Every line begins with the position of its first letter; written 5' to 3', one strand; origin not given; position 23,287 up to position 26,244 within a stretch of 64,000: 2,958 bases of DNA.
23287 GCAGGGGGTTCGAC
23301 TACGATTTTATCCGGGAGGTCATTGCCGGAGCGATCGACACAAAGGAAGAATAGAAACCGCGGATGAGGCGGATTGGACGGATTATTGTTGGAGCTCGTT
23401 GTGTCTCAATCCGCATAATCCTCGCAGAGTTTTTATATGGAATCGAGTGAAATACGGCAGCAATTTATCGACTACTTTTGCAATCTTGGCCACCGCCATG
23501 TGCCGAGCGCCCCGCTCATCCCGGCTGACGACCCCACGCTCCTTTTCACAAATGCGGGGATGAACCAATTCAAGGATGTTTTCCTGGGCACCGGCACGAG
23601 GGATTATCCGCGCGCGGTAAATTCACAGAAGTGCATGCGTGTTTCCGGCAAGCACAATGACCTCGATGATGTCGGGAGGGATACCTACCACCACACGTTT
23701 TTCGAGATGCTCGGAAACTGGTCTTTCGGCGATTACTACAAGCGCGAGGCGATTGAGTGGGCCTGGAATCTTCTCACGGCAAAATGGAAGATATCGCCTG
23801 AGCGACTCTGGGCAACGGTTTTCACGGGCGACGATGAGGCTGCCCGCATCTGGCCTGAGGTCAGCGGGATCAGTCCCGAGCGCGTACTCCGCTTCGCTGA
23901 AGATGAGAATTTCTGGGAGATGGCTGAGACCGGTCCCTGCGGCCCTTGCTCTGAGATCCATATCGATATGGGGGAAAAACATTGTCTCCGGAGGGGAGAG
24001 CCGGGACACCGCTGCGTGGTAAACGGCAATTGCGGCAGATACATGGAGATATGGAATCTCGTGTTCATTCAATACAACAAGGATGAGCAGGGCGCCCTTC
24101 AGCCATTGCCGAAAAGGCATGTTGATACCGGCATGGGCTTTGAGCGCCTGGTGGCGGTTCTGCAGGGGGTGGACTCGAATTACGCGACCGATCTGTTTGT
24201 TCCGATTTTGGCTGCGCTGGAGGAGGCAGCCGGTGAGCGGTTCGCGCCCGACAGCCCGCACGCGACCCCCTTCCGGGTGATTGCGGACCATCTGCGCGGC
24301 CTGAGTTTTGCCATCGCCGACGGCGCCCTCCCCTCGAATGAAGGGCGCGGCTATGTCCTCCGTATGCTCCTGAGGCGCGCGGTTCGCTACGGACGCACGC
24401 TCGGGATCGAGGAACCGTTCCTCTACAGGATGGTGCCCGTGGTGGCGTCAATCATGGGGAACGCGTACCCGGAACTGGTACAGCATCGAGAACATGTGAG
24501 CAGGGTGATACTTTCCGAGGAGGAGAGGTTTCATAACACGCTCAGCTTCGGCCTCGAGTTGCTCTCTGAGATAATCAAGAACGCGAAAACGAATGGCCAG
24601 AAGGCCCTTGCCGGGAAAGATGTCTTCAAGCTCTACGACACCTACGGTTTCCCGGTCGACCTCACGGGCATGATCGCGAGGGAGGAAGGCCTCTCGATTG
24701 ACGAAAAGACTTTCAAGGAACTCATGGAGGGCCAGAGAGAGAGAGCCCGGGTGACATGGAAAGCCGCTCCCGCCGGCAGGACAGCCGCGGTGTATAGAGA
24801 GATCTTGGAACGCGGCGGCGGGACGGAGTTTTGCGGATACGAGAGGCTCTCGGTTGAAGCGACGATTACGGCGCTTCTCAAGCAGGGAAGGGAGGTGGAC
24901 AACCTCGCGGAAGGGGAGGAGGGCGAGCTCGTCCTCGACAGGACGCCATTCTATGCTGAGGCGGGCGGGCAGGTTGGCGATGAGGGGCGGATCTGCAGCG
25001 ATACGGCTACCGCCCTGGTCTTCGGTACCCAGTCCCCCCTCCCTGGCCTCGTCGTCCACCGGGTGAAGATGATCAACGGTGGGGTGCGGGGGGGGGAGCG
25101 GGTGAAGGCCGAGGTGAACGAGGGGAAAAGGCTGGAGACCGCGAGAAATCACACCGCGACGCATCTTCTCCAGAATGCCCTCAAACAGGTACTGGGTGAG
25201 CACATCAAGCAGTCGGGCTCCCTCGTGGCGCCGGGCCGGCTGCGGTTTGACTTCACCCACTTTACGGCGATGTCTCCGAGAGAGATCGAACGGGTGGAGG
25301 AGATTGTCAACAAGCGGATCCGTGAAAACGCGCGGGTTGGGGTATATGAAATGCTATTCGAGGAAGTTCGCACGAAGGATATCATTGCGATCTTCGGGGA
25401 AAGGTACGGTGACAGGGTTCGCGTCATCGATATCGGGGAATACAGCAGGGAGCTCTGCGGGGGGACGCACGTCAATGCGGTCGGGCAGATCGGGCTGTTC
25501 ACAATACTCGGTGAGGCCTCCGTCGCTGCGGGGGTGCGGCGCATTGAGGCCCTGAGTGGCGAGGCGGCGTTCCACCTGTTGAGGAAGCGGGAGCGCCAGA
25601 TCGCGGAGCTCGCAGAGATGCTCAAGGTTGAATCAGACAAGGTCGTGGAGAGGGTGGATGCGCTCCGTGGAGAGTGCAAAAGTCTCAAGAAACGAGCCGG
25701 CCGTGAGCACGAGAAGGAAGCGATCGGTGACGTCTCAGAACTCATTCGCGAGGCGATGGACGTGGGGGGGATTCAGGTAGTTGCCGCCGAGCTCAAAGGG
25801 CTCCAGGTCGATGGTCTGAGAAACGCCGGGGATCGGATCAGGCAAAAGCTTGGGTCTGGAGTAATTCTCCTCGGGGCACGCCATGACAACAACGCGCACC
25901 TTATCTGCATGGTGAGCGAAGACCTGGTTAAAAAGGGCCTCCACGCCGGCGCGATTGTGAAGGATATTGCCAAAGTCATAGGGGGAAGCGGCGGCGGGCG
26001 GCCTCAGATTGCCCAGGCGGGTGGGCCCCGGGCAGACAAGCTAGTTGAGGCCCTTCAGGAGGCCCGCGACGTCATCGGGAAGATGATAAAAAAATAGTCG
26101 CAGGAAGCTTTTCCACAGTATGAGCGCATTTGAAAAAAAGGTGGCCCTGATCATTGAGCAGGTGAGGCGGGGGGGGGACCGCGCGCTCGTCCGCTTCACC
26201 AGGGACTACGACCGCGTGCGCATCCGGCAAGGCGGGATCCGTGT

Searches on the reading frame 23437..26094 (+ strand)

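Call 44: search_protein_families(library=ncbifam, max_evalue=0.00001, proteins=[window:23437-26094:+])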
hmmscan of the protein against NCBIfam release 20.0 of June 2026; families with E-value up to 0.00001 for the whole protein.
window:23437-26094:+ (886 aa): 4 families
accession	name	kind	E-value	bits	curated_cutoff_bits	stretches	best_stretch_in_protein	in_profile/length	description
TIGR00344.1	alaS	equivalog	3.7e-289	961.7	457.05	1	5-863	1-847/847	alanine--tRNA ligase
NF002436.0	PRK01584.1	equivalog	1.2e-165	552.4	529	2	1-438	1-435/595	alanine--tRNA ligase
TIGR03683.1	A-tRNA_syn_arch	equivalog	1.2e-114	384.4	744.7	2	281-879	330-900/902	alanine--tRNA ligase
NF040865.1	a_tRNA_ed_AlaXM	equivalog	3.3e-29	102.2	300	1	493-704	21-230/234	alanyl-tRNA editing protein AlaXM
